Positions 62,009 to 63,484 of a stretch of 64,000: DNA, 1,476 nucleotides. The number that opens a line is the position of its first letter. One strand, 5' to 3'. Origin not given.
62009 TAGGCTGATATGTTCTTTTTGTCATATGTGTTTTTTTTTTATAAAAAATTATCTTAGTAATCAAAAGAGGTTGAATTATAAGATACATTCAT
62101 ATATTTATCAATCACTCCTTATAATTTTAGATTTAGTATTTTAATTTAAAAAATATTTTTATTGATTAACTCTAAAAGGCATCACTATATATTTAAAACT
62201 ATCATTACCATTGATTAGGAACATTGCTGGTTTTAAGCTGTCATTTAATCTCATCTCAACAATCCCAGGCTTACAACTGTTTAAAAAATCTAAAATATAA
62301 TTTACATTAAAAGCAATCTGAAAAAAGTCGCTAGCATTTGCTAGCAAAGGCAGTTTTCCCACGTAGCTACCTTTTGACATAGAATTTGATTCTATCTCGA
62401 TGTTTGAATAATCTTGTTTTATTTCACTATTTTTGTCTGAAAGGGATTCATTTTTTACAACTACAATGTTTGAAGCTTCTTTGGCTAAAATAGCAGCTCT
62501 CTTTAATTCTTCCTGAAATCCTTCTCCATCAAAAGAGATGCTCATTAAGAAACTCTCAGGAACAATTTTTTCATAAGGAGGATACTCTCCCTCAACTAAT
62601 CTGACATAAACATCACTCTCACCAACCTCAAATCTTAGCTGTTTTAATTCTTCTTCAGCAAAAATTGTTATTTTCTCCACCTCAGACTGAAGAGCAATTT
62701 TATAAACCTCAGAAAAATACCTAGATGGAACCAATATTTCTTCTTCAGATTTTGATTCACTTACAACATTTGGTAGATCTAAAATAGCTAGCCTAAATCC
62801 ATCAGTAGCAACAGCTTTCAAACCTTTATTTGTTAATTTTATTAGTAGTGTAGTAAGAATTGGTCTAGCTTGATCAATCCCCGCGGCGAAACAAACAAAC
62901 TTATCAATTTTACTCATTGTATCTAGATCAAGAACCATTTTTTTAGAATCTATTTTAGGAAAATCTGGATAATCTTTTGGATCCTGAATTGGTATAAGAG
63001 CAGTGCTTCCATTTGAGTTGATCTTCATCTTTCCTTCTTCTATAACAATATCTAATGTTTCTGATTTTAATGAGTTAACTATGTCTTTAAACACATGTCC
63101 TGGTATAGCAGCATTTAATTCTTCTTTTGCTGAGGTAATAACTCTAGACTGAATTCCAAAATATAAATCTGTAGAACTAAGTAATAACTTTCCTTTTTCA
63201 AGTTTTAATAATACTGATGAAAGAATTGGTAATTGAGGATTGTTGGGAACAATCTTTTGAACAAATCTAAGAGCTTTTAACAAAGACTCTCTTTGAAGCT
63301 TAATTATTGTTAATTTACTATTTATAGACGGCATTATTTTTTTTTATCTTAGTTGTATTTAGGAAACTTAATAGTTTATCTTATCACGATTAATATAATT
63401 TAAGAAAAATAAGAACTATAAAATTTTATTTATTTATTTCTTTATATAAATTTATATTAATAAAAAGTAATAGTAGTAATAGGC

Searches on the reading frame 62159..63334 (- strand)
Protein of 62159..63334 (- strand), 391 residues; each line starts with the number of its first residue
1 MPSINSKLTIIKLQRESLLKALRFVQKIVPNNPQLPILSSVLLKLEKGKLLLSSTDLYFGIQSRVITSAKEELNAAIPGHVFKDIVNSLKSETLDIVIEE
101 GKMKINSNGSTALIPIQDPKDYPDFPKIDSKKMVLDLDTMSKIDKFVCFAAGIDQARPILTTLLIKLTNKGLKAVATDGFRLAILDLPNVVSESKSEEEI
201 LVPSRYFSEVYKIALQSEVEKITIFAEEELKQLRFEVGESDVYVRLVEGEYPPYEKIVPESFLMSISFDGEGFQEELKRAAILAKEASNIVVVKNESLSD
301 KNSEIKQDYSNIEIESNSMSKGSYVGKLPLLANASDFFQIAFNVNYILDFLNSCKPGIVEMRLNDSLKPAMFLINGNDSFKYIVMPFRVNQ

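Call 18: search_protein_families(library=pfam, proteins=[window:62159-63334:-], max_evalue=0.01)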
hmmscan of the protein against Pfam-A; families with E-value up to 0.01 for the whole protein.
window:62159-63334:- (391 aa): 3 families
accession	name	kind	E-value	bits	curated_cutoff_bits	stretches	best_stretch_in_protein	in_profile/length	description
PF00712.24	DNA_pol3_beta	-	1.5e-24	86.9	24.4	2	12-125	4-119/120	DNA polymerase III beta subunit, N-terminal domain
PF02767.21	DNA_pol3_beta_2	-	4.8e-24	85.3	27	2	138-252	5-115/116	DNA polymerase III beta subunit, central domain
PF02768.20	DNA_pol3_beta_3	-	2.2e-14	53.8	27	1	256-388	2-121/121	DNA polymerase III beta subunit, C-terminal domain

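Call 56: find_encoding_contigs(protein=window:62159-63334:-, flank=10000, max_places=3)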
Protein window:62159-63334:- (391 aa): 4 contigs read that carry it; 3 places shown.
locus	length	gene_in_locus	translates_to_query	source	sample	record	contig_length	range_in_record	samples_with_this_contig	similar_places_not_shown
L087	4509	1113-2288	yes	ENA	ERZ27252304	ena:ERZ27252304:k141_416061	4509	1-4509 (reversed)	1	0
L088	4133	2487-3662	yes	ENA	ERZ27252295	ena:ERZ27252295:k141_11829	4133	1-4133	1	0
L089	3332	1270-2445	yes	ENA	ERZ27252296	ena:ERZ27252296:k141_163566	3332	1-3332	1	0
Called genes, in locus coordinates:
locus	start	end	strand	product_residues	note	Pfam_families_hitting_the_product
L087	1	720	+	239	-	?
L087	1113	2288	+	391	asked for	PF00712:DNA_pol3_beta, PF02767:DNA_pol3_beta_2, PF02768:DNA_pol3_beta_3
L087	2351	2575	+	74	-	PF00468:Ribosomal_L34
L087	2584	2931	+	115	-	PF00825:Ribonuclease_P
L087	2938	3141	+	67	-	PF01809:YidD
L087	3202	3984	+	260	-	PF02096:60KD_IMP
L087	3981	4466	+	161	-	PF13083:KH_KhpA-B (weak), PF01424:R3H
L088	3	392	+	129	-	?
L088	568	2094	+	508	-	PF01695:IstB_IS21 (weak), PF00308:Bac_DnaA, PF00004:AAA (weak), PF08299:Bac_DnaA_C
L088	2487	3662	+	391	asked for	PF00712:DNA_pol3_beta, PF02767:DNA_pol3_beta_2, PF02768:DNA_pol3_beta_3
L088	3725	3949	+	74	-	PF00468:Ribosomal_L34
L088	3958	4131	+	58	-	?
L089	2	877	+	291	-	?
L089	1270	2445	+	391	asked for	PF00712:DNA_pol3_beta, PF02767:DNA_pol3_beta_2, PF02768:DNA_pol3_beta_3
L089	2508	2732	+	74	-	PF00468:Ribosomal_L34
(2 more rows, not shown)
